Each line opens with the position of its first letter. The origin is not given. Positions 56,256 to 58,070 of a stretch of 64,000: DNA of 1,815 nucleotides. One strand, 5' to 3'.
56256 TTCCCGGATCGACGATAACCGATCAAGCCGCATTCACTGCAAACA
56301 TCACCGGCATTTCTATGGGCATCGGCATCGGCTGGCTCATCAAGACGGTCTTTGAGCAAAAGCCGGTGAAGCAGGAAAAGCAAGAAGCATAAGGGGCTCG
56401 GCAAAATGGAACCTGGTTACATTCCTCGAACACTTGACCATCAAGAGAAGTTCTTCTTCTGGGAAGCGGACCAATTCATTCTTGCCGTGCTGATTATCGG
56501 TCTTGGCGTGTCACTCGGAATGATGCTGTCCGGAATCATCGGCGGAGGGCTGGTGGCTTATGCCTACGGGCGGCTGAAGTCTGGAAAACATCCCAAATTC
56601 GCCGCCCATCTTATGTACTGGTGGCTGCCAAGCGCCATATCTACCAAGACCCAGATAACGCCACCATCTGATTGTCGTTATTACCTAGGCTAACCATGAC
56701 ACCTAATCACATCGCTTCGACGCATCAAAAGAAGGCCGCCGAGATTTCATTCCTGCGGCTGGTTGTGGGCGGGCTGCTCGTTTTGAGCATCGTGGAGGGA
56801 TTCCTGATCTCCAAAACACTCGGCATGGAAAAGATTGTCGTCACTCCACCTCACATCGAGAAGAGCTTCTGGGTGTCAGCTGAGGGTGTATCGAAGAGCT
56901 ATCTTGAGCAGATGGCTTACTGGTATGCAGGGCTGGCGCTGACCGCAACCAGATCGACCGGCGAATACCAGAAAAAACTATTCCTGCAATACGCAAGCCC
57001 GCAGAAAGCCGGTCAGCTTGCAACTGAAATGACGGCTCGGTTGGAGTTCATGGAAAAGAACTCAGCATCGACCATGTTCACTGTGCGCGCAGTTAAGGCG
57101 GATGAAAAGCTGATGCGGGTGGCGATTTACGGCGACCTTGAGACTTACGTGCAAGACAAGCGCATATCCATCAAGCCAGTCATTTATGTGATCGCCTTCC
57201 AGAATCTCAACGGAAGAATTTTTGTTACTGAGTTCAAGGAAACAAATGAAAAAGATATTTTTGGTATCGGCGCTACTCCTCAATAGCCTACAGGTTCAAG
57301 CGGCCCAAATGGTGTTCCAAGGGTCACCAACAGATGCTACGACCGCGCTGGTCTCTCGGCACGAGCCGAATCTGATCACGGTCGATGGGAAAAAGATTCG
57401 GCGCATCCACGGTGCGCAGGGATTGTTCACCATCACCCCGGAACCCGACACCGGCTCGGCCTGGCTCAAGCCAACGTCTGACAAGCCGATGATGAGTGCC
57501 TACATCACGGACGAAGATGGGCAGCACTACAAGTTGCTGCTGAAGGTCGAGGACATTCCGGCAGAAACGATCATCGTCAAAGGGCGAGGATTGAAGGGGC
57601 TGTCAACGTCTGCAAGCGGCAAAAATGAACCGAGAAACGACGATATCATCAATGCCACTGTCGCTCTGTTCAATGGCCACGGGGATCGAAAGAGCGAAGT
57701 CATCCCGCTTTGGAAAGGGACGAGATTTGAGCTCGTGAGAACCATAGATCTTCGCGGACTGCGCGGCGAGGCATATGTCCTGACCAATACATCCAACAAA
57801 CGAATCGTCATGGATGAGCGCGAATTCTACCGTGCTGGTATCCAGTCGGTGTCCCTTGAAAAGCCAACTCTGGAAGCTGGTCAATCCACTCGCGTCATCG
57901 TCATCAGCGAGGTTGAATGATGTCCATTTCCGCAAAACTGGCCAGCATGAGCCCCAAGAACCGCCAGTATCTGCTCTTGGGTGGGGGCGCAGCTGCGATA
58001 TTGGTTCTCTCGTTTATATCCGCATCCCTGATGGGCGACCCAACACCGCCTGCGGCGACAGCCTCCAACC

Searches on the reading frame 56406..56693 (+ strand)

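Call 49: search_protein_families(library=ncbifam, proteins=[window:56406-56693:+], max_evalue=0.001)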
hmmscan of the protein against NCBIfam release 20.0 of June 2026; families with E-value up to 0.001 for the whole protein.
window:56406-56693:+ (95 aa): 1 family
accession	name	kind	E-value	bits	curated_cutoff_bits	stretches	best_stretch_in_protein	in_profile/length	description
TIGR02762.1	TraL_TIGR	equivalog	2.6e-19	69.6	30.95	1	6-94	5-95/95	type IV conjugative transfer system protein TraL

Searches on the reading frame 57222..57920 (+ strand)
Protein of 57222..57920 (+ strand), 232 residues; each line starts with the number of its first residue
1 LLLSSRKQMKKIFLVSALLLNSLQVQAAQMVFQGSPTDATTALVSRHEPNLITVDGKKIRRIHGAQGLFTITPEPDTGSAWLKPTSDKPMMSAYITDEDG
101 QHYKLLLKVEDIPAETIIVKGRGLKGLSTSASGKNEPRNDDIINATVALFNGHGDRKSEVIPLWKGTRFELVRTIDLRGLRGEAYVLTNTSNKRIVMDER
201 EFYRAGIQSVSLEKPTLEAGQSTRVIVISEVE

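Call 49: search_protein_families(library=ncbifam, proteins=[window:57222-57920:+], max_evalue=0.001)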
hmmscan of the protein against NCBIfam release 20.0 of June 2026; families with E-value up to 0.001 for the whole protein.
window:57222-57920:+ (232 aa): 2 families
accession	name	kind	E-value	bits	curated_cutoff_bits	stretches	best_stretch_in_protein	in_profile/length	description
TIGR02756.1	TraK_Ftype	equivalog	2.6e-17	63.1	124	1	32-228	22-231/232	type-F conjugative transfer system secretin TraK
NF010296.0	PRK13736.1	subfamily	1.2e-13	50.6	251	1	10-100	6-98/245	F-type conjugal transfer protein TraK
